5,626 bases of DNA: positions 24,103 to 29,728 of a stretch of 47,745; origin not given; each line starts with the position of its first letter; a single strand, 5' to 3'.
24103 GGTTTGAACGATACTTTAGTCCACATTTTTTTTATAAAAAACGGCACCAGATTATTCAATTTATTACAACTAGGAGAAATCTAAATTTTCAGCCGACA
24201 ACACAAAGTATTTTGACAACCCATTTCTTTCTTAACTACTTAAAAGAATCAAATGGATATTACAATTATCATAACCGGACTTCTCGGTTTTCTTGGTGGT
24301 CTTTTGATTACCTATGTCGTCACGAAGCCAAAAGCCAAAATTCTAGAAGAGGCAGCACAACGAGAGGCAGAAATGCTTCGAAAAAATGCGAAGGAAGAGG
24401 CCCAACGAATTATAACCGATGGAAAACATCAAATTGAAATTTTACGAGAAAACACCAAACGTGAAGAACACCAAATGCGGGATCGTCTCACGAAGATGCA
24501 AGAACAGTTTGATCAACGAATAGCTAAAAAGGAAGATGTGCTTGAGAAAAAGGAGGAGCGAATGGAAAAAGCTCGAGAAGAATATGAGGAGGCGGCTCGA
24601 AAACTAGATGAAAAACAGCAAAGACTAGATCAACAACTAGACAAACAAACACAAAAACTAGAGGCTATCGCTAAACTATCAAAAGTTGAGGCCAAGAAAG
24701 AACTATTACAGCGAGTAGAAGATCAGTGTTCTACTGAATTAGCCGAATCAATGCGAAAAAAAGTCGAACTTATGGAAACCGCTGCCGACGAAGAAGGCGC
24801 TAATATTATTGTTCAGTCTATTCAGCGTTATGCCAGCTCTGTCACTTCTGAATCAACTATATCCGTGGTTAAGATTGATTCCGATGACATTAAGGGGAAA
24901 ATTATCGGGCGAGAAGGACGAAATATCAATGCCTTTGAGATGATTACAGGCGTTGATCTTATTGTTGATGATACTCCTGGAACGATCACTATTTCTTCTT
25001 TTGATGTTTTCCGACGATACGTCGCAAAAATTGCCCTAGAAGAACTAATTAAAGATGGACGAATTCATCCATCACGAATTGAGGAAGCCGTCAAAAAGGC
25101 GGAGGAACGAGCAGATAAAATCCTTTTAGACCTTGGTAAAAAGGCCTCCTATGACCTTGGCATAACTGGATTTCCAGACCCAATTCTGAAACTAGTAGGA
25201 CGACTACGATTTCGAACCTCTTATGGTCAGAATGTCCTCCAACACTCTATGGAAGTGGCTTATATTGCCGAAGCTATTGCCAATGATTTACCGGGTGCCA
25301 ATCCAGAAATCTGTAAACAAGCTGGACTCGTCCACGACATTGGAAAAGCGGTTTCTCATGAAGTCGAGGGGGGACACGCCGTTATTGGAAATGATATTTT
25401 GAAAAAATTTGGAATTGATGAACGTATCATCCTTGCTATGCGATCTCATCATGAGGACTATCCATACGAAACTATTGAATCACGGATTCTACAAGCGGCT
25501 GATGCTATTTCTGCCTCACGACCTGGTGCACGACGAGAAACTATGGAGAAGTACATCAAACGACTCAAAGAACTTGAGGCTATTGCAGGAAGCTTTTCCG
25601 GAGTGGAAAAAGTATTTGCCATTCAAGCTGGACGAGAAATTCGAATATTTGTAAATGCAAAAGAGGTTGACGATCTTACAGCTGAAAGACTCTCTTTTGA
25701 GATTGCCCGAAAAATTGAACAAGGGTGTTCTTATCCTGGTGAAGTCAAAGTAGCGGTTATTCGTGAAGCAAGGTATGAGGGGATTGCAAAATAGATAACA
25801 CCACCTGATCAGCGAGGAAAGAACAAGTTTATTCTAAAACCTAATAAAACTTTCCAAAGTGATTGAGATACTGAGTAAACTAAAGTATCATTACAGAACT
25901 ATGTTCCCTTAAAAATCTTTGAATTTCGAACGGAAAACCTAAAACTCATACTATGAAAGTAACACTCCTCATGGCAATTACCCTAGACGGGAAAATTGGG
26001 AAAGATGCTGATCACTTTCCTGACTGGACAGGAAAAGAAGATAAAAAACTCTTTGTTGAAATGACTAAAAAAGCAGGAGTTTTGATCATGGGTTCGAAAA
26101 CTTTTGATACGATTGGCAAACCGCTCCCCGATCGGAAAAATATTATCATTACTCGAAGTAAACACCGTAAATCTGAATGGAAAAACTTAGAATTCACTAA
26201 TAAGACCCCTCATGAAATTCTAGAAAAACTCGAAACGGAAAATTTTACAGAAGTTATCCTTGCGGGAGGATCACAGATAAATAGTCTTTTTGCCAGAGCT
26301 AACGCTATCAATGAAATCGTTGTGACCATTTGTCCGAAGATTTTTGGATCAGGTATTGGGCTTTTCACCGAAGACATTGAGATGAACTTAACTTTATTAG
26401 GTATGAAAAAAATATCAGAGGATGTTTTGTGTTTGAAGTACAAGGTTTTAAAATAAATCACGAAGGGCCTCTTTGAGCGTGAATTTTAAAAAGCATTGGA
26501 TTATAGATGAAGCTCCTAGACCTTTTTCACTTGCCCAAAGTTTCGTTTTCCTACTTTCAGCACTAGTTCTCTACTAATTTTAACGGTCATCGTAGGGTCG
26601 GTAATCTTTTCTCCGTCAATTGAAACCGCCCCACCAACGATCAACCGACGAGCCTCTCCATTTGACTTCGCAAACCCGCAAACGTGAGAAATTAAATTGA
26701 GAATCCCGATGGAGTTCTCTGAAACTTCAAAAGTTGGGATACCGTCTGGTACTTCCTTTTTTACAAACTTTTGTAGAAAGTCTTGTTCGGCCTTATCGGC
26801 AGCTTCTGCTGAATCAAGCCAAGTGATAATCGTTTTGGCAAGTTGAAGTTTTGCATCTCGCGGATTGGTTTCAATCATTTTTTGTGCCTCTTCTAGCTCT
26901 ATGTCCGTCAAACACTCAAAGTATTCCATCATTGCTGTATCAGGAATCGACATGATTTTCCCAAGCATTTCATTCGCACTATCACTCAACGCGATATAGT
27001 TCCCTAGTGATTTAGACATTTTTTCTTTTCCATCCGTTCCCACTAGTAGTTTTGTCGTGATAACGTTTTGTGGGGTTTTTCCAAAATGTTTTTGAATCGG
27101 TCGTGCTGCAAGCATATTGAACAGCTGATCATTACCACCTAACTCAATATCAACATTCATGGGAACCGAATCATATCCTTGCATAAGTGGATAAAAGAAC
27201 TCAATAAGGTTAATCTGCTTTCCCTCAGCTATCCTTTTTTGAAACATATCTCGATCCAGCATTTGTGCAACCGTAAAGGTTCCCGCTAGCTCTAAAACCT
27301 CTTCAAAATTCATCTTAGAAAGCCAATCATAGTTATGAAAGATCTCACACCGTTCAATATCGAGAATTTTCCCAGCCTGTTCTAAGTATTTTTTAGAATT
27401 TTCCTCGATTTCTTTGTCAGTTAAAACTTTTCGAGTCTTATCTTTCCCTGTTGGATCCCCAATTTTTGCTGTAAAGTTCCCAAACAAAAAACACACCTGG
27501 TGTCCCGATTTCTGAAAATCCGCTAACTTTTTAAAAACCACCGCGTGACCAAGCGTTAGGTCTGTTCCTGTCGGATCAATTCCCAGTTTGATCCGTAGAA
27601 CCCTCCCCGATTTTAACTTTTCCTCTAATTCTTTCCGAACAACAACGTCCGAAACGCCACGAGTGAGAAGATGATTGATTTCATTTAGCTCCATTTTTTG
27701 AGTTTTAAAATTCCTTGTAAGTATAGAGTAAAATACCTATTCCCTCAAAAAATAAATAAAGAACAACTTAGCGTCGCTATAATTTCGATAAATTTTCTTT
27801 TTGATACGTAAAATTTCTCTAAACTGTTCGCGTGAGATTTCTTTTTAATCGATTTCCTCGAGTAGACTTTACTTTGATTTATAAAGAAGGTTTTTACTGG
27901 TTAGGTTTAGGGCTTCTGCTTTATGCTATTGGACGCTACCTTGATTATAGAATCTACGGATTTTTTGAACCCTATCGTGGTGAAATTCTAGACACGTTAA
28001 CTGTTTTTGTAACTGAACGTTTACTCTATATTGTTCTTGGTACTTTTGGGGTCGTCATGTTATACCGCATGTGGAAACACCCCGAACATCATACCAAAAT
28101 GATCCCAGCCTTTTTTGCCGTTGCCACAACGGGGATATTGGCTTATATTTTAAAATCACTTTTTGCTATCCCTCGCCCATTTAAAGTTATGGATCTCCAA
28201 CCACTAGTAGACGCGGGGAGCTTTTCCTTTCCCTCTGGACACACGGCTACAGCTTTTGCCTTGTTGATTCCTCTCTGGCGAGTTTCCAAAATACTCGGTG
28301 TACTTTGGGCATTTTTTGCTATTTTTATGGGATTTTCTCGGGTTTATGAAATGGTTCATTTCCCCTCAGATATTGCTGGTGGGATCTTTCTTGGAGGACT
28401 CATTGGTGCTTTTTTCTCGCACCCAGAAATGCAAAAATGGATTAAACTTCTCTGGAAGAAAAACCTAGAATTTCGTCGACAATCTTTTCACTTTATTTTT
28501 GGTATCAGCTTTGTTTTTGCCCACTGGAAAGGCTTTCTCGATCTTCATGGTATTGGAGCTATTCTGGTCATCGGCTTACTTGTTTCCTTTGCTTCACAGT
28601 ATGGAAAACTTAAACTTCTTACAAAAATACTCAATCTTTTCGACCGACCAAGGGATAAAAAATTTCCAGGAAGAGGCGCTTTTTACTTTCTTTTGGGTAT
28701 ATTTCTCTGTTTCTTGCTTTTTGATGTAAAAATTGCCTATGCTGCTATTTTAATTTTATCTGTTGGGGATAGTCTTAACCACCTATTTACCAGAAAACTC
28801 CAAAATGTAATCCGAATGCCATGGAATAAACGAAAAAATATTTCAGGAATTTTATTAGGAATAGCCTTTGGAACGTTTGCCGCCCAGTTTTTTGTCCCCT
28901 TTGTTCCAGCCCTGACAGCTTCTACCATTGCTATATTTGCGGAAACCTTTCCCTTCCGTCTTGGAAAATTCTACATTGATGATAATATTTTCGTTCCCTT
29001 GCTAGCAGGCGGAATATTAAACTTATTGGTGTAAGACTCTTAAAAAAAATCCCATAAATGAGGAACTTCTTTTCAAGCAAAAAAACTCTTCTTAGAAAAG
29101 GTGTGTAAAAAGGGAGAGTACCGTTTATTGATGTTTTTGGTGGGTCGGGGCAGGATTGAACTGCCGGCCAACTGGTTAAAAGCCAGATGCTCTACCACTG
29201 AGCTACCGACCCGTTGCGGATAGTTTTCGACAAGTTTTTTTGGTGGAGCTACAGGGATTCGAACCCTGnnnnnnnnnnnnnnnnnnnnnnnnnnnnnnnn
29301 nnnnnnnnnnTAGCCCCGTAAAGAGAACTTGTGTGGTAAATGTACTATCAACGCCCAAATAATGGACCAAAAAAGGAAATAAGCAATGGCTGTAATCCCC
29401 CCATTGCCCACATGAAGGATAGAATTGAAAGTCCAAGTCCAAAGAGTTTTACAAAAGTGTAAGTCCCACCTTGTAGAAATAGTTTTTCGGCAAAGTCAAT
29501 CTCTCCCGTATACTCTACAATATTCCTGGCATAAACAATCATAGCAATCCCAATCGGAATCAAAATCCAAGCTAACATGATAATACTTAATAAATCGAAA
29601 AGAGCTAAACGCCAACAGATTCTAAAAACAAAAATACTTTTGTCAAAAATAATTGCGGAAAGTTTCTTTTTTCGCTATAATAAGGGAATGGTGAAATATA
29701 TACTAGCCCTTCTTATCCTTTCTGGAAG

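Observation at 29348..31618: Two tandem paralogues each built from three VirB2/TrbC-type pilin modules, with no other T4SS genes nearby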

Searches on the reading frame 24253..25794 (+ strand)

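Call 8: search_protein_families(library=pfam, proteins=[window:24253-25794:+], max_evalue=0.001)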
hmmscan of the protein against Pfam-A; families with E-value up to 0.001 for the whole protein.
window:24253-25794:+ (513 aa): 5 families
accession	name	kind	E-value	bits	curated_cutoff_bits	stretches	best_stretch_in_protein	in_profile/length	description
PF12072.13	RNase_Y_N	-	1.2e-23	84.1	32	1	4-195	5-199/201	RNase Y N-terminal region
PF01966.28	HD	-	2.6e-20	73.3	22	1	328-421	1-115/116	HD domain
PF08668.18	HDOD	-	7.9e-08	32.5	22.9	1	327-367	94-134/196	HDOD domain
PF00013.35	KH_1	-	2.7e-05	24.3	21.5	1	207-249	5-52/66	KH domain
PF13083.13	KH_KhpA-B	-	0.00057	20.2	32.1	0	198-231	25-57/73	KhpA/KhpB, KH domain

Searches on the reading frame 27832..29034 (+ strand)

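Call 8: search_protein_families(library=pfam, proteins=[window:27832-29034:+], max_evalue=0.001)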
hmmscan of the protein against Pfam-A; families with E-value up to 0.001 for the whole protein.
window:27832-29034:+ (400 aa): 2 families
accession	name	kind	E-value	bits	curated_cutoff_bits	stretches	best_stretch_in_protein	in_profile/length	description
PF01569.27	PAP2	-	6.6e-22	78.1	27.2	1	92-196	4-122/130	PAP2 superfamily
PF14378.12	PAP2_3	-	6.4e-06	26.5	27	1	122-191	116-187/190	PAP2 superfamily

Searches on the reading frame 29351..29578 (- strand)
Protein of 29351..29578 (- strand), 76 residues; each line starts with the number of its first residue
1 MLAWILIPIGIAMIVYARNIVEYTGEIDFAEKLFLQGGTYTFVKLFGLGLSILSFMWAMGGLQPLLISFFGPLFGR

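Call 4: search_protein_families(library=pfam, proteins=[window:29351-29578:-], max_evalue=1)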
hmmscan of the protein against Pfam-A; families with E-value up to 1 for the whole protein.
window:29351-29578:- (76 aa): 0 families

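Call 5: search_protein_families(library=ncbifam, proteins=[window:29351-29578:-], max_evalue=1)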
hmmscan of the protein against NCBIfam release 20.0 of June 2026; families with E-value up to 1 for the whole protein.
window:29351-29578:- (76 aa): 0 families

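Call 75: search_protein_families(library=pfam, alignment_id=A2, max_evalue=10)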
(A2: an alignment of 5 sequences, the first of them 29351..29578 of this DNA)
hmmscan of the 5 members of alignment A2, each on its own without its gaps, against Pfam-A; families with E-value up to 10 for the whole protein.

A. member 1, window:29351-29578:- (76 aa): 0 families

B. families by the number of members that match (of 5 scanned): 2 families
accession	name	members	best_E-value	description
PF24380.1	DUF7536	1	0.13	Family of unknown function (DUF7536)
PF02656.20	DUF202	1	5.8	Domain of unknown function (DUF202)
